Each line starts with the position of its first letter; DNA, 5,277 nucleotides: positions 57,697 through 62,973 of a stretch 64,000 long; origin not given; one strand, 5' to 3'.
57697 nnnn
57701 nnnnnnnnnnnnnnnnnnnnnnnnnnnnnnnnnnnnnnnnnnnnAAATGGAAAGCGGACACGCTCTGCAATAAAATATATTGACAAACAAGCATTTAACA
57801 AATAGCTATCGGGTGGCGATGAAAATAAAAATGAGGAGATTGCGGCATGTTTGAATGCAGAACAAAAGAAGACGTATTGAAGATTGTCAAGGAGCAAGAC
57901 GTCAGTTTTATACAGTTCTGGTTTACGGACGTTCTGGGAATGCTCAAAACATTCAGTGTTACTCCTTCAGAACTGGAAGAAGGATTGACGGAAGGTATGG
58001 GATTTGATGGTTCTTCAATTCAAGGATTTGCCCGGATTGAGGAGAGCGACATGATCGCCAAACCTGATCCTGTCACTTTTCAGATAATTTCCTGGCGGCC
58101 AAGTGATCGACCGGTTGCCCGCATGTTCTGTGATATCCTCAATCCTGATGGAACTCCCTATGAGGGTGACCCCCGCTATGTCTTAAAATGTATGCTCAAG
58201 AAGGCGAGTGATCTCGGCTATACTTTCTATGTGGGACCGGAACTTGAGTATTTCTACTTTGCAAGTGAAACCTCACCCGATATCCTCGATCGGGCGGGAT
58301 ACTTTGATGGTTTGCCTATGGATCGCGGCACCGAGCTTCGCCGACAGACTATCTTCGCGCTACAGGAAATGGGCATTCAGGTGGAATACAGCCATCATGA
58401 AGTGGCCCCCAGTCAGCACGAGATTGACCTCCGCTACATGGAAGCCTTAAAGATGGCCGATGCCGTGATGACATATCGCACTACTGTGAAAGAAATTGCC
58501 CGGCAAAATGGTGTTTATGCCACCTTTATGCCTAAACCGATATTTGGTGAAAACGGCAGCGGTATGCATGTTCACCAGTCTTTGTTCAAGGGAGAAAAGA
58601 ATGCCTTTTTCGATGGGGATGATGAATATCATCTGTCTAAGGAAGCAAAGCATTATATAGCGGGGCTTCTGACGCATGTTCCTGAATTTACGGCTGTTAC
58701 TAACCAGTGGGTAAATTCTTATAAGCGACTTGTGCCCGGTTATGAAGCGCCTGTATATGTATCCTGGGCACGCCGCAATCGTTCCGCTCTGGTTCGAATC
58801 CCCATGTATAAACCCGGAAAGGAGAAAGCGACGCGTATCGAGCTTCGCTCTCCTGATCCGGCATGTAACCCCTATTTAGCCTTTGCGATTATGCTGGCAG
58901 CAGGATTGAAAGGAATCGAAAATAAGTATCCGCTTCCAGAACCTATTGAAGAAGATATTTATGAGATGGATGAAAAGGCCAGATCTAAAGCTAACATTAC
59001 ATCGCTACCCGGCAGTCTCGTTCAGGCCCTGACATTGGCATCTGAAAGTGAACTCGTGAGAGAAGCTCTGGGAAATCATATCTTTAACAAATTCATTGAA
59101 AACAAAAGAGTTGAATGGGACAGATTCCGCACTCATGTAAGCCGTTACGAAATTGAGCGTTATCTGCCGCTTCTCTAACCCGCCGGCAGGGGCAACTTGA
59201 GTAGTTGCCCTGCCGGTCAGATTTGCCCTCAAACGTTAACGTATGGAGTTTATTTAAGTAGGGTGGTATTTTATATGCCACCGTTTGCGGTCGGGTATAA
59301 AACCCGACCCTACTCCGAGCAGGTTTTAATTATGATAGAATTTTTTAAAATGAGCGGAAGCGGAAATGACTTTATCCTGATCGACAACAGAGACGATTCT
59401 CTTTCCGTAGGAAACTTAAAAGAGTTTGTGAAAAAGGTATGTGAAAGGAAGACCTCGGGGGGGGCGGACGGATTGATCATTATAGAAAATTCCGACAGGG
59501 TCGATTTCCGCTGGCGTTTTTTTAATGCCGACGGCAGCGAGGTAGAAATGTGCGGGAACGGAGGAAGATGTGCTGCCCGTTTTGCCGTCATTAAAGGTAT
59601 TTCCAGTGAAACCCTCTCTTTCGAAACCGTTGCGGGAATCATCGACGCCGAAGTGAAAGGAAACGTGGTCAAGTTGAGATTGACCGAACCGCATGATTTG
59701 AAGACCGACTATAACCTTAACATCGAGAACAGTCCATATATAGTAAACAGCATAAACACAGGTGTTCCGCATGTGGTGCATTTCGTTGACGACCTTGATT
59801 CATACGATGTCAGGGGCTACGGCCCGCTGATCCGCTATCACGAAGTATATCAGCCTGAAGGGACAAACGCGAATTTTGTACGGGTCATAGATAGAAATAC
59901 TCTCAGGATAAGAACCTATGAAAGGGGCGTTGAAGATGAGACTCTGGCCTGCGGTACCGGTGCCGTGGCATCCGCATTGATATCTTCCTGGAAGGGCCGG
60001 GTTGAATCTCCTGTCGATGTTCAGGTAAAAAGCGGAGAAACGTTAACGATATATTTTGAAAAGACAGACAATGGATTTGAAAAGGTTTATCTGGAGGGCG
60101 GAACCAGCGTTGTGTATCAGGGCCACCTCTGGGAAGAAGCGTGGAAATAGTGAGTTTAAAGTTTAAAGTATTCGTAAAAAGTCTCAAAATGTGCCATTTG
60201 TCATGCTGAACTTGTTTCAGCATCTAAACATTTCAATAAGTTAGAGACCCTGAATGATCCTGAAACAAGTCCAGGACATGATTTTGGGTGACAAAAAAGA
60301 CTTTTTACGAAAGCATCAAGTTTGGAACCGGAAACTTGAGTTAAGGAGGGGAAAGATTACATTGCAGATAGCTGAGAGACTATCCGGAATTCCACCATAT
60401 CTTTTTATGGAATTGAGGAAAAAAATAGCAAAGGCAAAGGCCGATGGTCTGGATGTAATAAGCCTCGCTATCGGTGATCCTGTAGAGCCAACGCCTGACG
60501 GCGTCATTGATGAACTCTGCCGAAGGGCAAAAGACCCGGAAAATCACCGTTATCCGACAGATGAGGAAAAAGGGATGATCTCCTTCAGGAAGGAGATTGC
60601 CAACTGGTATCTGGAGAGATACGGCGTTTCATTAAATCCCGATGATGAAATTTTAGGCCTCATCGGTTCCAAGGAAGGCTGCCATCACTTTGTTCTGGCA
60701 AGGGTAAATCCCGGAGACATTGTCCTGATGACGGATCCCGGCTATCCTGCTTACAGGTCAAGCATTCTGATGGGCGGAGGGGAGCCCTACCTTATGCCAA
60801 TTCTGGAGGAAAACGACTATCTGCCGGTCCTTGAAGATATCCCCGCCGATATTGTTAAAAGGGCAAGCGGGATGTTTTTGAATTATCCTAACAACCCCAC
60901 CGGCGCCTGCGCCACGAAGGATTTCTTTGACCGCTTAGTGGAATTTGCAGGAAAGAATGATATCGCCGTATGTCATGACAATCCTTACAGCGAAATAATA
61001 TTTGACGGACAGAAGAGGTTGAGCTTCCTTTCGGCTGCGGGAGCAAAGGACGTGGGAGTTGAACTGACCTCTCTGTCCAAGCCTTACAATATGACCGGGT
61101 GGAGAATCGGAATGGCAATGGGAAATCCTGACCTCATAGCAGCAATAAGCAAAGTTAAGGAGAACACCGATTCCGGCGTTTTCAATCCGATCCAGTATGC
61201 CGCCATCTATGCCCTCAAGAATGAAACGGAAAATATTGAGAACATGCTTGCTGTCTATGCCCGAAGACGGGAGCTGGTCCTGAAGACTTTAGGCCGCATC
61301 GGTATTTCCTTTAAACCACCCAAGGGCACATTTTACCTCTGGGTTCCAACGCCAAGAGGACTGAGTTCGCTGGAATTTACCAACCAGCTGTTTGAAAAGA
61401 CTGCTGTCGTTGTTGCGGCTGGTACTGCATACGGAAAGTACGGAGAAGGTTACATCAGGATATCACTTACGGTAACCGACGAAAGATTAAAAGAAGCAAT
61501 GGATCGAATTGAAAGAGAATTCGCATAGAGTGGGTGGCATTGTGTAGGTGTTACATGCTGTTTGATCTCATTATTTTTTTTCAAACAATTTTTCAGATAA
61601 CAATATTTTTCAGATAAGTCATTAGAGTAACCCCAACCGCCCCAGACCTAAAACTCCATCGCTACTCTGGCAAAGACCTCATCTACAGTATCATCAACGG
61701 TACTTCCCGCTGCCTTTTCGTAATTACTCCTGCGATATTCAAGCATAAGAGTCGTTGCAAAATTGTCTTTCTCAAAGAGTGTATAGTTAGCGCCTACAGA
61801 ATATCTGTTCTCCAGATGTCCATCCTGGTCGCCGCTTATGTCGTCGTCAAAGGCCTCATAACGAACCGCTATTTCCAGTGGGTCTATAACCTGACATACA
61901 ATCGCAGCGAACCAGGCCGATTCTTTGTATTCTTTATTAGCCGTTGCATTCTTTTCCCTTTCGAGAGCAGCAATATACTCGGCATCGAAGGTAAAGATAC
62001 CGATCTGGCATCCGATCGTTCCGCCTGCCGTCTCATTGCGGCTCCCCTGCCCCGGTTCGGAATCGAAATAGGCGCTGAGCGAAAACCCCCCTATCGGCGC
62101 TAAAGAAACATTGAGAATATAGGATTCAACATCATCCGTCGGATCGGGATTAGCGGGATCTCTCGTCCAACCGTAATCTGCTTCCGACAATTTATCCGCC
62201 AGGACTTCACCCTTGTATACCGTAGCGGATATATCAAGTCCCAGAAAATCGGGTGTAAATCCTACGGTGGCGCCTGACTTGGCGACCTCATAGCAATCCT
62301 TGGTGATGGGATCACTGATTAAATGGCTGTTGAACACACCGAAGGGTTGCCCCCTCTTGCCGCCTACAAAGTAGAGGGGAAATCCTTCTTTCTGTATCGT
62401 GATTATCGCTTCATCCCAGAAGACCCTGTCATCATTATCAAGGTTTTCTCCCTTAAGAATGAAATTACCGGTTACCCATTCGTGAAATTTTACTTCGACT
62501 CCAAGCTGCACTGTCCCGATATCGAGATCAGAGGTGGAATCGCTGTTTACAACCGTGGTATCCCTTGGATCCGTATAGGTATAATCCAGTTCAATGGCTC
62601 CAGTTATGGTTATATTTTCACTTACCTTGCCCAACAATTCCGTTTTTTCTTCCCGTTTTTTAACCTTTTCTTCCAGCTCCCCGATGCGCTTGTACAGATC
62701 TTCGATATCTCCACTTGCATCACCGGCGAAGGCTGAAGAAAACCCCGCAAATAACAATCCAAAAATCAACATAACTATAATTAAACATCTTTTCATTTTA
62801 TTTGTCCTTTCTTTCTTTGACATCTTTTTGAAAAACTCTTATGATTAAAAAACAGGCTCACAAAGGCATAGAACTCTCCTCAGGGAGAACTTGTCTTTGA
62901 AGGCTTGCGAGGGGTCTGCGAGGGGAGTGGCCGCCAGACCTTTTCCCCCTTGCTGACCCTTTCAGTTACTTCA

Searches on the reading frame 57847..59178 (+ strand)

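Call 75: search_protein_families(library=pfam, max_evalue=0.00001, proteins=[window:57847-59178:+])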
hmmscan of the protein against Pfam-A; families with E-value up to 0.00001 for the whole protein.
window:57847-59178:+ (443 aa): 2 families
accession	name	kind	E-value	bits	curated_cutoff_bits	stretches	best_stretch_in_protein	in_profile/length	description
PF00120.29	Gln-synt_C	-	3e-131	438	24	1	107-439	2-344/344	Glutamine synthetase, catalytic domain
PF03951.24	Gln-synt_N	-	1.7e-29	101.7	33.4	1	18-100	1-82/82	Glutamine synthetase, beta-Grasp domain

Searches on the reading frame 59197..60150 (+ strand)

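Call 75: search_protein_families(library=pfam, max_evalue=0.00001, proteins=[window:59197-60150:+])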
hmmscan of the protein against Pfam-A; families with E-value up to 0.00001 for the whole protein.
window:59197-60150:+ (317 aa): 1 family
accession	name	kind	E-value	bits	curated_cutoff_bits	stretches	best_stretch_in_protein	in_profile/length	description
PF01678.24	DAP_epimerase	-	5e-48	162.6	34.7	2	49-156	1-107/121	Diaminopimelate epimerase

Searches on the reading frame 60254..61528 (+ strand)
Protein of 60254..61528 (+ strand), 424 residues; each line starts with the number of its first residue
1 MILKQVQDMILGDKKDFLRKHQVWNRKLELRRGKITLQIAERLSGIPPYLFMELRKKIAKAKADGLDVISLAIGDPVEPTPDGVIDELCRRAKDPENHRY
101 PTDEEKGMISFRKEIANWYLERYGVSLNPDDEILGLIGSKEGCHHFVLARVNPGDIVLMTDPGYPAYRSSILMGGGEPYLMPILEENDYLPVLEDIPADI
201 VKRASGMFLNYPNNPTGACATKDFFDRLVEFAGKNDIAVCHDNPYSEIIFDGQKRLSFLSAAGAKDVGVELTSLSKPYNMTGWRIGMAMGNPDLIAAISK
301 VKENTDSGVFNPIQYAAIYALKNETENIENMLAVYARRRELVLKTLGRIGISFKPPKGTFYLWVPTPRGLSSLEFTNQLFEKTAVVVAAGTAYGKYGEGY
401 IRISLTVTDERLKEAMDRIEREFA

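Call 75: search_protein_families(library=pfam, max_evalue=0.00001, proteins=[window:60254-61528:+])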
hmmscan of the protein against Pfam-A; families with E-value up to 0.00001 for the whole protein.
window:60254-61528:+ (424 aa): 1 family
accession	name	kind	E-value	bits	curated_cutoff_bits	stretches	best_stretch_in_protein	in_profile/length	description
PF00155.27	Aminotran_1_2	-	3.6e-51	174.9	19.7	1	67-419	2-361/361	Aminotransferase class I and II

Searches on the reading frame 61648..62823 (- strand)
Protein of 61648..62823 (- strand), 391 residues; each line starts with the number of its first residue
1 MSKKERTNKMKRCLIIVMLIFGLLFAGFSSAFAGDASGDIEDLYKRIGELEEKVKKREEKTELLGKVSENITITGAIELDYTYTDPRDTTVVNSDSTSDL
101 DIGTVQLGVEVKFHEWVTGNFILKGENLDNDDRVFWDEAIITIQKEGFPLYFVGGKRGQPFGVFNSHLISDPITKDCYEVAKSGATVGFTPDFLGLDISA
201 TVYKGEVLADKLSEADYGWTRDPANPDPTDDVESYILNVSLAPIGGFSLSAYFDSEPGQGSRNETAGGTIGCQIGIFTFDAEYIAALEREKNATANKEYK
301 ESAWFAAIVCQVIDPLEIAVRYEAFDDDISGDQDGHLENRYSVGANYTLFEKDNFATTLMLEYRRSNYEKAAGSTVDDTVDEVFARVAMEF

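Call 75: search_protein_families(library=pfam, max_evalue=0.00001, proteins=[window:61648-62823:-])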
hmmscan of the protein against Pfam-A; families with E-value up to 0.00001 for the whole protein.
window:61648-62823:- (391 aa): 1 family
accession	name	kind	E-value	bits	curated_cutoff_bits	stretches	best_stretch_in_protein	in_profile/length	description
PF13609.12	Porin_4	-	4.1e-10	40.4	27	1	70-369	17-308/310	Gram-negative porin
